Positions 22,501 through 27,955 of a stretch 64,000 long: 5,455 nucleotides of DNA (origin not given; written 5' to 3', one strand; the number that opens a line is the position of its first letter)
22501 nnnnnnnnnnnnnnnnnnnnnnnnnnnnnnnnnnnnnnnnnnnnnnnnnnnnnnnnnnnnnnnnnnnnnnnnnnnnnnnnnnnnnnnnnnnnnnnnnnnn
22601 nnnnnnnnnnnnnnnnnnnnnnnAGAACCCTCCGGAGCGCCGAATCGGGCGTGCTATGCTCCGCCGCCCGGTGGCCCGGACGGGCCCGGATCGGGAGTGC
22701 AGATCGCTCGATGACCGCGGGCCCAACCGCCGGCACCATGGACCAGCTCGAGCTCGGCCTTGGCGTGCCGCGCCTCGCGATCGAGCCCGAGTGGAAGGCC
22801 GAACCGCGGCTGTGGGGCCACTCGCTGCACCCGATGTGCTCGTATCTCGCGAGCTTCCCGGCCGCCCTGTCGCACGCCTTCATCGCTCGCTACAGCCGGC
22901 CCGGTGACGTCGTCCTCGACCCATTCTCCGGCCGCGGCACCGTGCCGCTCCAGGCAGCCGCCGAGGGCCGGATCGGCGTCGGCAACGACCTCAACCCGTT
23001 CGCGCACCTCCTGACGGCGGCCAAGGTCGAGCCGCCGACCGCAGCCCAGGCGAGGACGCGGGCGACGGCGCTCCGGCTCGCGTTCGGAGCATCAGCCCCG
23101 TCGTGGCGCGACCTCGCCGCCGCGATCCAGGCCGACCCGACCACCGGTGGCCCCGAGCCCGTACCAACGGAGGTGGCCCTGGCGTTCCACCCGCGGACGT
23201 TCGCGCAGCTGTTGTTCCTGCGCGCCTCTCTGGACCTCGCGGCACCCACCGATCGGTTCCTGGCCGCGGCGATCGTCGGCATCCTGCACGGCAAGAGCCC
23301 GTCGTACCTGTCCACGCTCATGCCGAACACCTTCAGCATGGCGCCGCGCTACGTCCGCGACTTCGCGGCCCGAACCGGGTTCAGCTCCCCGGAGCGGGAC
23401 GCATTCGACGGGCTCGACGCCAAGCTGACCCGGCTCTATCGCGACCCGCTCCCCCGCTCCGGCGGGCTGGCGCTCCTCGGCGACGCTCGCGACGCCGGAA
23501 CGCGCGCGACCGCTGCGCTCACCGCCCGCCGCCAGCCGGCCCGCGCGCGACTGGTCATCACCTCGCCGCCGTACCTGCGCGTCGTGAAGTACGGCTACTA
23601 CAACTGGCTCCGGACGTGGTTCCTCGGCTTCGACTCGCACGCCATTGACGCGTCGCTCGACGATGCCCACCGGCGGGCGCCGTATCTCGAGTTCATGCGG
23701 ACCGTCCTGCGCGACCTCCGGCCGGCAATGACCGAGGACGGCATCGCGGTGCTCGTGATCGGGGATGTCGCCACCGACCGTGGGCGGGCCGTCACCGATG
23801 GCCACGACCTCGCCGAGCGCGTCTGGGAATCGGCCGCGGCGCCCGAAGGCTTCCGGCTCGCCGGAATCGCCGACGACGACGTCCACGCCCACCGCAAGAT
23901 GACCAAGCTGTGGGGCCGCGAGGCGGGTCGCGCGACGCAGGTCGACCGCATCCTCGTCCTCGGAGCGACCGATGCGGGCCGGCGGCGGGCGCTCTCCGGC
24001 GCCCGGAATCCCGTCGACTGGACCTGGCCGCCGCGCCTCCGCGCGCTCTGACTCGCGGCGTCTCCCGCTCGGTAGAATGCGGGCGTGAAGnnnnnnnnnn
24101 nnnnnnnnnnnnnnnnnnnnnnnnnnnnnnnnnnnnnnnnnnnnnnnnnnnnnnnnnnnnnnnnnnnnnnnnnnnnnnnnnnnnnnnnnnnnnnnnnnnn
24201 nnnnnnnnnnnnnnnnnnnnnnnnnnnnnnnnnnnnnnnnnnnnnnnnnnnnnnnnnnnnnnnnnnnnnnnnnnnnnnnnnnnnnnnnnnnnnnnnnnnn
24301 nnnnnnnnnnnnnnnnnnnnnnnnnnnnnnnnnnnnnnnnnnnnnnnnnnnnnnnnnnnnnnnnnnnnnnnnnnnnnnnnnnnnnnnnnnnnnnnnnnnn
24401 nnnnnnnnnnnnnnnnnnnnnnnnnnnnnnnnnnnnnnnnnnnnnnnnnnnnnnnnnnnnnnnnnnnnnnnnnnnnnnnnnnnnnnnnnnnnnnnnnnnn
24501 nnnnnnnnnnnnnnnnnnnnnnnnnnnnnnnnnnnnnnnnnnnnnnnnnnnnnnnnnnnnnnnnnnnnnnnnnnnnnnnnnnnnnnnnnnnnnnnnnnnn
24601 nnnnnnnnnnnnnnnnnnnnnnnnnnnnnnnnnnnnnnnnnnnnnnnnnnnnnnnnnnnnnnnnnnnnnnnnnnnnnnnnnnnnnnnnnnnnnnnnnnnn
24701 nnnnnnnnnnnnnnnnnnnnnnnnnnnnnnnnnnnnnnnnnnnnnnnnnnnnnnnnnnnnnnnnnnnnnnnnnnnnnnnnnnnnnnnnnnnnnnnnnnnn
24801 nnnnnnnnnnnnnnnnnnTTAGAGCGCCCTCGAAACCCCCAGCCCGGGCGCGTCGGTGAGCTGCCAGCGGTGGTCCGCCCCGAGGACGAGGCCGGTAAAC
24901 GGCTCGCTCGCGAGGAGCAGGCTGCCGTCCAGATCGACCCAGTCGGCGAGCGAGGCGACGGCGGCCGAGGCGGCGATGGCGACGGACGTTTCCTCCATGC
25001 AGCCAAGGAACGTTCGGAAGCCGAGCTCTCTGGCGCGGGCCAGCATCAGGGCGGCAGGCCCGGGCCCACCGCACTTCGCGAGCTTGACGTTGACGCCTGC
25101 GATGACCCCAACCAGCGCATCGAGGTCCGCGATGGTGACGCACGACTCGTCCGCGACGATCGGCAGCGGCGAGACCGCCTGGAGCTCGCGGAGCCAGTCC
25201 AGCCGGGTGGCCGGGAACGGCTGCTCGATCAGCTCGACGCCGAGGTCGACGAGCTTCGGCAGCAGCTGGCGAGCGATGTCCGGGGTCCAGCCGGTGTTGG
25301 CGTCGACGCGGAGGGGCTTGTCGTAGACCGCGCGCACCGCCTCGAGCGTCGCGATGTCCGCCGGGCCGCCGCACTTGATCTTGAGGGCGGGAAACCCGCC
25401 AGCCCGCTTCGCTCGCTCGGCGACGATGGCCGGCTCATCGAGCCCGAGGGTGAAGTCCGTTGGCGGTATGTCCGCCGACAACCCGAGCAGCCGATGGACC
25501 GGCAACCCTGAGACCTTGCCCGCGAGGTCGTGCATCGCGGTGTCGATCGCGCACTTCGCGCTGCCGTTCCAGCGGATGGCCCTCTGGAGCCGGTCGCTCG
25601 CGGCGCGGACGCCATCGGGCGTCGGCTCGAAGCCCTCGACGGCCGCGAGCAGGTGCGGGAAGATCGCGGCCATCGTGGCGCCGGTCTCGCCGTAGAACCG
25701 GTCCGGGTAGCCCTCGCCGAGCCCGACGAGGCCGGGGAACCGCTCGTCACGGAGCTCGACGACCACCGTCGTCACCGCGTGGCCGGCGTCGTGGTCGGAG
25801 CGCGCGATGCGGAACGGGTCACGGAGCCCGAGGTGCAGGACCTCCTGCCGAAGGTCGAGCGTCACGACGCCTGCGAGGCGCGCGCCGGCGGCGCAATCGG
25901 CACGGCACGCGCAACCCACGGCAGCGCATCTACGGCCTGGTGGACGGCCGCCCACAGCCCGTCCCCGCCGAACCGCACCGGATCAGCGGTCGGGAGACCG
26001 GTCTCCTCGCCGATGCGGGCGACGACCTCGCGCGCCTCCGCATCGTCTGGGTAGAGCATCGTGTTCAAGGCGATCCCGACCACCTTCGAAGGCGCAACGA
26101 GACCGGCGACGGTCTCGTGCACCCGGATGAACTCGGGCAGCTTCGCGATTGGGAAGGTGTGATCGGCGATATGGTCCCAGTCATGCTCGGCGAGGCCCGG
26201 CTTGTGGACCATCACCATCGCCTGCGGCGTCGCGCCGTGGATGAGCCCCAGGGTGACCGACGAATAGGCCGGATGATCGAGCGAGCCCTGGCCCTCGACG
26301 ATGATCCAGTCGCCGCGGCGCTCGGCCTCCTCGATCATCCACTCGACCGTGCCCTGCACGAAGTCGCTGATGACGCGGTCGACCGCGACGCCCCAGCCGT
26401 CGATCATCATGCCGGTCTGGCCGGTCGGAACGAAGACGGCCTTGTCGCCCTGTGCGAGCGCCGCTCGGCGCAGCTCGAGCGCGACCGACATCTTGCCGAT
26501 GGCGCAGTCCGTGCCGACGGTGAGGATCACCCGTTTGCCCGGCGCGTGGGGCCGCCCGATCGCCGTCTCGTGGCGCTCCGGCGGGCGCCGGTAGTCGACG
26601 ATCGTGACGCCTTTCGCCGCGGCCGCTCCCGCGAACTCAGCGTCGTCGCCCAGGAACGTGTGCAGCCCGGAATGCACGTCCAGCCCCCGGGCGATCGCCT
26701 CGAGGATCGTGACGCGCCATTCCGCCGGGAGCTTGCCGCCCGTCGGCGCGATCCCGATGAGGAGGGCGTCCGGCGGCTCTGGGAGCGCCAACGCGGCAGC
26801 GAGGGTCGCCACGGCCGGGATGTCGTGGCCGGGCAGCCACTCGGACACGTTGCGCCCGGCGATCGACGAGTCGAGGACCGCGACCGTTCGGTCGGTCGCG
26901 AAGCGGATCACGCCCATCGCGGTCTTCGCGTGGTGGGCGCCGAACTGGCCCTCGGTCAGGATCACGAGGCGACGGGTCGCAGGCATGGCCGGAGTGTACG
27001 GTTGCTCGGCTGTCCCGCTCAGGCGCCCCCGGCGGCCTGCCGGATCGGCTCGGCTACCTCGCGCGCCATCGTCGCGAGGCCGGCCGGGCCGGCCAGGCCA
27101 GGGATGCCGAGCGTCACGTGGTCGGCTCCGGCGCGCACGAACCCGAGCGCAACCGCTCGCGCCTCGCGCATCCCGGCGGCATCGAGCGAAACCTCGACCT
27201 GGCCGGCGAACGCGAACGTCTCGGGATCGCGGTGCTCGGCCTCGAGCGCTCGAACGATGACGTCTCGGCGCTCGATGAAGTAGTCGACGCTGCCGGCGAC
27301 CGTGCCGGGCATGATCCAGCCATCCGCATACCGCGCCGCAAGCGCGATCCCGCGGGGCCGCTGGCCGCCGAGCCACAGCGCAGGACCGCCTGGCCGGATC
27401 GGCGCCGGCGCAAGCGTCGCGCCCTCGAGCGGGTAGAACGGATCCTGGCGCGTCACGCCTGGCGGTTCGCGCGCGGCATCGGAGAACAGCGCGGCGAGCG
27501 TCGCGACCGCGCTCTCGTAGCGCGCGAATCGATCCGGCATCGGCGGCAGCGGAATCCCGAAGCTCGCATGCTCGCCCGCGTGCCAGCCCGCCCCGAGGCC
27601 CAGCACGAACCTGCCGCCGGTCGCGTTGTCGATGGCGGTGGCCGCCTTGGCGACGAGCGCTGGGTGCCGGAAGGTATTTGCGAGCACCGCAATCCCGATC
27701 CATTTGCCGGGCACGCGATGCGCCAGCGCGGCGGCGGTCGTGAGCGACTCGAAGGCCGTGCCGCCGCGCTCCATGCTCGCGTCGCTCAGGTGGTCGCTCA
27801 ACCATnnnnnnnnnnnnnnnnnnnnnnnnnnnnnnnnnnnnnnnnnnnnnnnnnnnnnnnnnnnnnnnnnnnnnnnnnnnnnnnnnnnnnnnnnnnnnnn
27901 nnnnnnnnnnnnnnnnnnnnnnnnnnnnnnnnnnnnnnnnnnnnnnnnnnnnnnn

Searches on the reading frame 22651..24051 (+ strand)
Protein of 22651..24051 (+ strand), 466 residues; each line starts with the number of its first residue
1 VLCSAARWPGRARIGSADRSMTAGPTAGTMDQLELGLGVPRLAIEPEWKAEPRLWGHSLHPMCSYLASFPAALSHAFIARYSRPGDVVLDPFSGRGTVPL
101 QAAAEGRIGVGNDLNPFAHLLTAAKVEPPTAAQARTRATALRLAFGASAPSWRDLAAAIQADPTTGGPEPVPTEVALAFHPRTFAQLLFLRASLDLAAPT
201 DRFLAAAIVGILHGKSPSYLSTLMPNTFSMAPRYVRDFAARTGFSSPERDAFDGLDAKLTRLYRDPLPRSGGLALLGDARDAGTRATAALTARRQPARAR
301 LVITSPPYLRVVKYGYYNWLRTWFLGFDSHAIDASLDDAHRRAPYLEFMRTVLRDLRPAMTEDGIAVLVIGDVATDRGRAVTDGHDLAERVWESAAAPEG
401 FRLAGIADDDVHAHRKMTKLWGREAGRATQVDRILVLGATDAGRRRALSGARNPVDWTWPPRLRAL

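Call 6: search_protein_families(library=pfam, proteins=[window:22651-24051:+], max_evalue=0.01)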
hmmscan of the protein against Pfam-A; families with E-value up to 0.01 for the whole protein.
window:22651-24051:+ (466 aa): 3 families
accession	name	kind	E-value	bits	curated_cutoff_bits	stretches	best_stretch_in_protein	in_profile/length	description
PF01555.25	N6_N4_Mtase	-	1.6e-15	58.1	26.7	2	65-118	162-215/221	DNA methylase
PF01170.24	UPF0020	-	0.0046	17.1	22.3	0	82-107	26-51/197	RMKL-like, methyltransferase domain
PF24201.1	DUF7426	-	0.0069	17.1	27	0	342-411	57-119/137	Domain of unknown function (DUF7426)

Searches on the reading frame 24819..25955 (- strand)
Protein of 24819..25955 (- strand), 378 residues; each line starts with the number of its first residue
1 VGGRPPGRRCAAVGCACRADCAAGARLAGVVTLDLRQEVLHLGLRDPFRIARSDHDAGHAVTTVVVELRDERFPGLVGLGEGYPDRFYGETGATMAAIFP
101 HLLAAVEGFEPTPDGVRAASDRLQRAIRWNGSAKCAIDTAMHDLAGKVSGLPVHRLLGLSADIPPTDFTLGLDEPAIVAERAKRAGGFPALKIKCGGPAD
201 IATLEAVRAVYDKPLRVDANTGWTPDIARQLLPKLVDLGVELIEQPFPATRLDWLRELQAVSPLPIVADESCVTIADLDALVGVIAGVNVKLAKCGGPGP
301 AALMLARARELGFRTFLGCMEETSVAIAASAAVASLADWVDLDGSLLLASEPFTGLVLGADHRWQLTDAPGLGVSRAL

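Call 7: search_protein_families(library=pfam, proteins=[window:24819-25955:-], max_evalue=0.001)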
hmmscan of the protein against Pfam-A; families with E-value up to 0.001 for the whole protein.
window:24819-25955:- (378 aa): 2 families
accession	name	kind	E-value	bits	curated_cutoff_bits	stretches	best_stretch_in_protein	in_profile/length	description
PF13378.12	MR_MLE_C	-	3.1e-33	115.7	29.4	1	179-375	6-214/219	Enolase C-terminal domain-like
PF02746.21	MR_MLE_N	-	1.8e-12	47.9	22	1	47-158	15-117/117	Mandelate racemase / muconate lactonizing enzyme, N-terminal domain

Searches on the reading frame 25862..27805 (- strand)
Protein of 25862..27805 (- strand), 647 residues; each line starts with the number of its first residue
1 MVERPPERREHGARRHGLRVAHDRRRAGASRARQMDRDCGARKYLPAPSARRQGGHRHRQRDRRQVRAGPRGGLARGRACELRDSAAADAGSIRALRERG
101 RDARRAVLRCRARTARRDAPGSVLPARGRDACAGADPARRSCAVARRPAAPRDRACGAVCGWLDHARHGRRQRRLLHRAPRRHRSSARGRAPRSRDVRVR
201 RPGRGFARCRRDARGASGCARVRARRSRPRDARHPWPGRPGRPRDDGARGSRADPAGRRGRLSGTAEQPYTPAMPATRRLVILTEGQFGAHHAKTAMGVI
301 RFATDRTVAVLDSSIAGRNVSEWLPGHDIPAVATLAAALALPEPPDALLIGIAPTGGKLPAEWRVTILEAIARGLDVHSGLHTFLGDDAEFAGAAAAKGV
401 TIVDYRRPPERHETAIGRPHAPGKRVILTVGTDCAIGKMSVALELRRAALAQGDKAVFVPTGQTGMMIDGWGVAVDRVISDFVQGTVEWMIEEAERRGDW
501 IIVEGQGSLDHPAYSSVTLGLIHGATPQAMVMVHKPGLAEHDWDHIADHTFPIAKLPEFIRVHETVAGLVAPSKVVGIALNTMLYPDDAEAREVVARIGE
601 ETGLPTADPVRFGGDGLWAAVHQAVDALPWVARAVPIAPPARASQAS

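Call 7: search_protein_families(library=pfam, proteins=[window:25862-27805:-], max_evalue=0.001)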
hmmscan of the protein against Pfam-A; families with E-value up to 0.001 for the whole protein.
window:25862-27805:- (647 aa): 2 families
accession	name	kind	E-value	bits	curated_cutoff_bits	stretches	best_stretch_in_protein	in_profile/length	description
PF07755.17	DUF1611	-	2.2e-63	213.8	25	1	419-616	7-199/201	Domain of unknown function (DUF1611_C) P-loop domain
PF17396.8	DUF1611_N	-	3.7e-25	88.5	22.6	1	315-408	3-95/95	Domain of unknown function (DUF1611_N) Rossmann-like domain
